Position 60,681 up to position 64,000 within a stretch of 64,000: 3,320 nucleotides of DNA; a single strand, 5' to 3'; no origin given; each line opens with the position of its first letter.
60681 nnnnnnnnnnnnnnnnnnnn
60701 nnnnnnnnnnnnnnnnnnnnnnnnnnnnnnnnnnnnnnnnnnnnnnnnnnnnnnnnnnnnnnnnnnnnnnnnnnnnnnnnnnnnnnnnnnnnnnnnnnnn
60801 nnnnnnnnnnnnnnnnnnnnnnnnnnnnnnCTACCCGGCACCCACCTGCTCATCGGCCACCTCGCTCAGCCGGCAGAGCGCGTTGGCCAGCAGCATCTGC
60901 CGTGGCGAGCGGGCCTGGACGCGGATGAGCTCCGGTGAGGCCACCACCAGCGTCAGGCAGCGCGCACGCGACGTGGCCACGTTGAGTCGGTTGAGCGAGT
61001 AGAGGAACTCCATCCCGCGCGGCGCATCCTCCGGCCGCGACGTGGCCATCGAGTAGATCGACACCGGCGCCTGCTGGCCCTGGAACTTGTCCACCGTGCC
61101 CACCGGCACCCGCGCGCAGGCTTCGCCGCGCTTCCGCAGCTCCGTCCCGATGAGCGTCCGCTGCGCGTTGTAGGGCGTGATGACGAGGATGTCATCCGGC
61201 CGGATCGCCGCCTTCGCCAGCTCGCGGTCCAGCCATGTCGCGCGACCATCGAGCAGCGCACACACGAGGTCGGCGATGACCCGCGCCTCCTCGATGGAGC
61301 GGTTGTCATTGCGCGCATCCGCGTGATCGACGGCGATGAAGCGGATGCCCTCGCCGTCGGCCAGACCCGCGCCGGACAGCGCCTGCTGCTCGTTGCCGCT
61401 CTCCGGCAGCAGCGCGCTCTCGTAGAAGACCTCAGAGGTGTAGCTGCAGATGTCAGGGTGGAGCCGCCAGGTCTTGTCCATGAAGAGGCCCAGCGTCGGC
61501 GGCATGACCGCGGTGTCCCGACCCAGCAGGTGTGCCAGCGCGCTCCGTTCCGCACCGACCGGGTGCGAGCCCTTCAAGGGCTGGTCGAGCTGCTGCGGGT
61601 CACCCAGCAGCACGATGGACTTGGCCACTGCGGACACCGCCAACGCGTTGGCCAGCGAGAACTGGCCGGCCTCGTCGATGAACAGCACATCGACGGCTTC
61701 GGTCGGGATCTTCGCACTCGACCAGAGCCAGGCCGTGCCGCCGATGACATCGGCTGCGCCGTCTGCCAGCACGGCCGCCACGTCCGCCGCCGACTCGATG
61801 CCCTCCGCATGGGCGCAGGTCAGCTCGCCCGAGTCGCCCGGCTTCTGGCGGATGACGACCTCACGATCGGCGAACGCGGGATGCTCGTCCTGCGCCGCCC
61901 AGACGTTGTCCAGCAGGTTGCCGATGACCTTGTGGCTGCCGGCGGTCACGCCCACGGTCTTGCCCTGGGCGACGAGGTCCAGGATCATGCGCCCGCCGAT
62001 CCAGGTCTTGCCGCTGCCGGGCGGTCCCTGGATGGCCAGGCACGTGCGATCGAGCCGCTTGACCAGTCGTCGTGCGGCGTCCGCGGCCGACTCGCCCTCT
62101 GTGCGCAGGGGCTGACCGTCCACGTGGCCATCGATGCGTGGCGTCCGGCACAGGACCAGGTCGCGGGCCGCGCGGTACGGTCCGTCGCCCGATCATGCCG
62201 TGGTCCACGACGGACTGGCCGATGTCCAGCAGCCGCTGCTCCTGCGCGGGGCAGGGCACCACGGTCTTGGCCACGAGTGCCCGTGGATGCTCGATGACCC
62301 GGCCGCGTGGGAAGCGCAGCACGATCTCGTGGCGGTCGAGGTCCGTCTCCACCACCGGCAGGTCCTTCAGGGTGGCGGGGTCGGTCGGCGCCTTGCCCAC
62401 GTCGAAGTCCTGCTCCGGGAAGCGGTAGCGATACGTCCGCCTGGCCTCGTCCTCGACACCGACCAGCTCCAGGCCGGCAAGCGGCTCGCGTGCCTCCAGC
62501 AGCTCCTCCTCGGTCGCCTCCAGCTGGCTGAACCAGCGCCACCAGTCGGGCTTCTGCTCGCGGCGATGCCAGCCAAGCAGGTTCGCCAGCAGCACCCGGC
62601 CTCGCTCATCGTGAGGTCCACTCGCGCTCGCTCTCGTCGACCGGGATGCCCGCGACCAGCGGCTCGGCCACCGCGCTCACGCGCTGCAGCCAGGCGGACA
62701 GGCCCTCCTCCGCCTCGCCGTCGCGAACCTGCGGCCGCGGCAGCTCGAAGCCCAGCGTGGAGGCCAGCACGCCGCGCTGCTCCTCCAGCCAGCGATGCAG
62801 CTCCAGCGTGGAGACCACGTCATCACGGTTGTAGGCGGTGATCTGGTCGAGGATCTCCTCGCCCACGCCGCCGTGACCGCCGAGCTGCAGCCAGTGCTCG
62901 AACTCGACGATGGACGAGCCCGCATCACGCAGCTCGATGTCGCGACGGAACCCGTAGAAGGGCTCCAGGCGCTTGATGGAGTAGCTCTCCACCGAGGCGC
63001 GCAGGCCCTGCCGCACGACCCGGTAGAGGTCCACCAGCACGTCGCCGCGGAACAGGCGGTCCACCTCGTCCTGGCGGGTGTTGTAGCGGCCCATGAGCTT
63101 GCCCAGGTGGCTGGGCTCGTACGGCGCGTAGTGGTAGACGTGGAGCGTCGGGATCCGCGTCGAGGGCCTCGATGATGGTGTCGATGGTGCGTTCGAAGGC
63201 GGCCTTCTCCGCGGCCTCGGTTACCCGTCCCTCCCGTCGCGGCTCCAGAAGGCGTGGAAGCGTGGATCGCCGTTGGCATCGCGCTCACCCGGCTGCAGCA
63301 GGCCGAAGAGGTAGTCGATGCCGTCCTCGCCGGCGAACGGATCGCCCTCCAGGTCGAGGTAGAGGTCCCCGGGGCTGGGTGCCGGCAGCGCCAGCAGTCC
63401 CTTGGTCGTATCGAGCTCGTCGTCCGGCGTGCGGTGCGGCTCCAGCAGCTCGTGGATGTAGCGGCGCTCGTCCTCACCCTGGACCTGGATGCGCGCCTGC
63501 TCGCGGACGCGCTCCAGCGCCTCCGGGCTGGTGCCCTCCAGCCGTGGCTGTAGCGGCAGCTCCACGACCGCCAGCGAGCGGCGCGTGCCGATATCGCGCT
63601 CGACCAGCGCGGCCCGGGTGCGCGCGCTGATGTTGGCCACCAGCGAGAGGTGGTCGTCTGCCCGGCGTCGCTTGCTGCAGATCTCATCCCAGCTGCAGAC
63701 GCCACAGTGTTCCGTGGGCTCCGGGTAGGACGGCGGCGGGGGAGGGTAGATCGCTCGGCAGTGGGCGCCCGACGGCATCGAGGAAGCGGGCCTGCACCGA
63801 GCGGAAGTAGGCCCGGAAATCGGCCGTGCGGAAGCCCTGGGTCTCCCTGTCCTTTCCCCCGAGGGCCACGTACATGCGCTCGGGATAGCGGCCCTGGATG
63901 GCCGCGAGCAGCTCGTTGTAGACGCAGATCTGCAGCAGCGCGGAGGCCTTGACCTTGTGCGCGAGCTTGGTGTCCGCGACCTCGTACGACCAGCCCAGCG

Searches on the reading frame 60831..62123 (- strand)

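Call 4: search_protein_families(library=pfam, proteins=[window:60831-62123:-], max_evalue=0.01)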
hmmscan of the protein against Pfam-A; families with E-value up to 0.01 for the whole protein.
window:60831-62123:- (430 aa): 6 families
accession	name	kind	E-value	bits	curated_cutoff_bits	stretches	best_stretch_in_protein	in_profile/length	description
PF13087.12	AAA_12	-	3.1e-25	89.3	27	1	214-396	19-193/195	AAA domain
PF13086.12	AAA_11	-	2.1e-09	38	27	1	124-179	193-250/257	AAA domain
PF13604.12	AAA_30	-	2.4e-08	34.4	27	1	16-181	9-130/191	AAA domain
PF01443.25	Viral_helicase1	-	9.1e-05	22.8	21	1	136-204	52-123/228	Viral superfamily 1 RNA helicase core domain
PF13245.12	AAA_19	-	0.00035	21.2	25.1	1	23-179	8-129/134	AAA domain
PF20720.3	nSTAND3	-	0.0039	17.3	27.2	1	20-57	10-48/155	Novel STAND NTPase 3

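Call 5: search_protein_families(library=padloc, proteins=[window:60831-62123:-], max_evalue=0.01)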
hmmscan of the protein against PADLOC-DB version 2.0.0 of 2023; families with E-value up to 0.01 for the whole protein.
window:60831-62123:- (430 aa): 6 families
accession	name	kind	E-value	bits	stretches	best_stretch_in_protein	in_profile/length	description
PDLC03920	MkoA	-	2.5e-37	126.8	2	216-406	891-1086/1112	-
PDLC03924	MkoC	-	5.8e-32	108.8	2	212-418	770-965/1136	-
PDLC03921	MkoA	-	1.9e-22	76.9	1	138-398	1291-1568/1607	-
PDLC02895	DpdJ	-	3.9e-17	58.4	1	26-415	62-470/2112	DpdJ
PDLC02194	Hhe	-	1.3e-05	20.6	1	144-288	1381-1522/1911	-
PDLC05009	PDC-S37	-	0.0014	14.5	0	144-179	938-973/1550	-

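Call 7: search_protein_families(library=ncbifam, proteins=[window:60831-62123:-], max_evalue=0.01)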
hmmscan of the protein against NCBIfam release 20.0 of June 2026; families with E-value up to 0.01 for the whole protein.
window:60831-62123:- (430 aa): 5 families
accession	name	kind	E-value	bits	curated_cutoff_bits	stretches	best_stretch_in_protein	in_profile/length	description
TIGR00376.1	TIGR00376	hypoth_equivalog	5.4e-23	81.3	348.9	2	136-403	355-617/639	IGHMBP2 family helicase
NF040671.1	PLuB_AAA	exception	2.1e-19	68.5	999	1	29-396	834-1231/1256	PLuB system helicase-like protein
NF042953.1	Hhe_antiphage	equivalog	3.4e-07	28.1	2000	1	144-290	1282-1425/1797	DUF4011 domain-containing anti-phage protein Hhe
NF006743.0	PRK09270.1-2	equivalog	0.0012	17.9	227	1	11-50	13-52/217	nucleoside/nucleotide kinase family protein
NF006746.0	PRK09270.1-5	subfamily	0.0061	15.5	250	0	15-59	10-54/210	nucleoside/nucleotide kinase family protein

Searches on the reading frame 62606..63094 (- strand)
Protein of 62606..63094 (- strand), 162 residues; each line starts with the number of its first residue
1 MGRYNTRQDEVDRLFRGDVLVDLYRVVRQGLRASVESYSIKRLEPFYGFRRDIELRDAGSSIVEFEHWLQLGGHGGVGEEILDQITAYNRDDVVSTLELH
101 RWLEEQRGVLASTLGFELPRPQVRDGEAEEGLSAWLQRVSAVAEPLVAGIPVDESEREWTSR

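Call 4: search_protein_families(library=pfam, proteins=[window:62606-63094:-], max_evalue=0.01)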
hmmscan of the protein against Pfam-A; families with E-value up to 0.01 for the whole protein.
window:62606-63094:- (162 aa): 1 family
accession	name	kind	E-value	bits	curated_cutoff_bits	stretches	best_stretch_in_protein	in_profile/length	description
PF13482.12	RNase_H_2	-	8.7e-11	42.5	22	1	19-103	88-164/165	RNase_H superfamily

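Call 5: search_protein_families(library=padloc, proteins=[window:62606-63094:-], max_evalue=0.01)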
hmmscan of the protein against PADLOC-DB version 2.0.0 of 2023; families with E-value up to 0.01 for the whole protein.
window:62606-63094:- (162 aa): 0 families

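Call 7: search_protein_families(library=ncbifam, proteins=[window:62606-63094:-], max_evalue=0.01)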
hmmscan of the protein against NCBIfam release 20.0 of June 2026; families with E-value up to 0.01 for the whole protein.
window:62606-63094:- (162 aa): 1 family
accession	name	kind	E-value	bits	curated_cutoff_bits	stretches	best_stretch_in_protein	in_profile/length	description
TIGR03491.1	TIGR03491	subfamily_domain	2.6e-19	69.5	97.45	1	2-103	368-462/462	TM0106 family RecB-like putative nuclease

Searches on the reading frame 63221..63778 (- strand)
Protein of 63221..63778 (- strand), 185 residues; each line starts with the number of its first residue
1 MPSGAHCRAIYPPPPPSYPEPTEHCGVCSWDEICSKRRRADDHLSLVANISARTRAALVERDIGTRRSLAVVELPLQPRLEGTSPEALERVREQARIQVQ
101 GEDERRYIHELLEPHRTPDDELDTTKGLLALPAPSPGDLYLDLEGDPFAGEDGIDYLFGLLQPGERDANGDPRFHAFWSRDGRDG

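Call 4: search_protein_families(library=pfam, proteins=[window:63221-63778:-], max_evalue=0.01)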
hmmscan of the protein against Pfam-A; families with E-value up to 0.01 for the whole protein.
window:63221-63778:- (185 aa): 0 families

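Call 5: search_protein_families(library=padloc, proteins=[window:63221-63778:-], max_evalue=0.01)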
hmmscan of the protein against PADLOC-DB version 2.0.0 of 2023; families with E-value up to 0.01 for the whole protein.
window:63221-63778:- (185 aa): 0 families

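Call 7: search_protein_families(library=ncbifam, proteins=[window:63221-63778:-], max_evalue=0.01)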
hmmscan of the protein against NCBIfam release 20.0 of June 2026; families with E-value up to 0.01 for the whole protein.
window:63221-63778:- (185 aa): 1 family
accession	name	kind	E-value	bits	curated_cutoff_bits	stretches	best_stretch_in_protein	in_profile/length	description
TIGR03491.1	TIGR03491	subfamily_domain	8.8e-19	67.8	97.45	1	13-182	184-330/462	TM0106 family RecB-like putative nuclease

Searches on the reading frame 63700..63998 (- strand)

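Call 4: search_protein_families(library=pfam, proteins=[window:63700-63998:-], max_evalue=0.01)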
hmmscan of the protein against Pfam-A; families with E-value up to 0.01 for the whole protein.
window:63700-63998:- (99 aa): 0 families

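Call 5: search_protein_families(library=padloc, proteins=[window:63700-63998:-], max_evalue=0.01)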
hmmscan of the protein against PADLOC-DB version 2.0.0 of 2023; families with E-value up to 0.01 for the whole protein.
window:63700-63998:- (99 aa): 1 family
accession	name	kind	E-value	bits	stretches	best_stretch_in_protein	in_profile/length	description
PDLC01989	CARF_m7--CARF_nitrilase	-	0.0067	13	1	6-47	223-264/457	-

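Call 7: search_protein_families(library=ncbifam, proteins=[window:63700-63998:-], max_evalue=0.01)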
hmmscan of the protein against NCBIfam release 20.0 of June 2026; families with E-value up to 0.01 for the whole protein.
window:63700-63998:- (99 aa): 1 family
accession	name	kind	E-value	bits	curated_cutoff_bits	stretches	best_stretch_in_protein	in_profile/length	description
TIGR03491.1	TIGR03491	subfamily_domain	2.6e-05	23.4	97.45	1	3-75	109-179/462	TM0106 family RecB-like putative nuclease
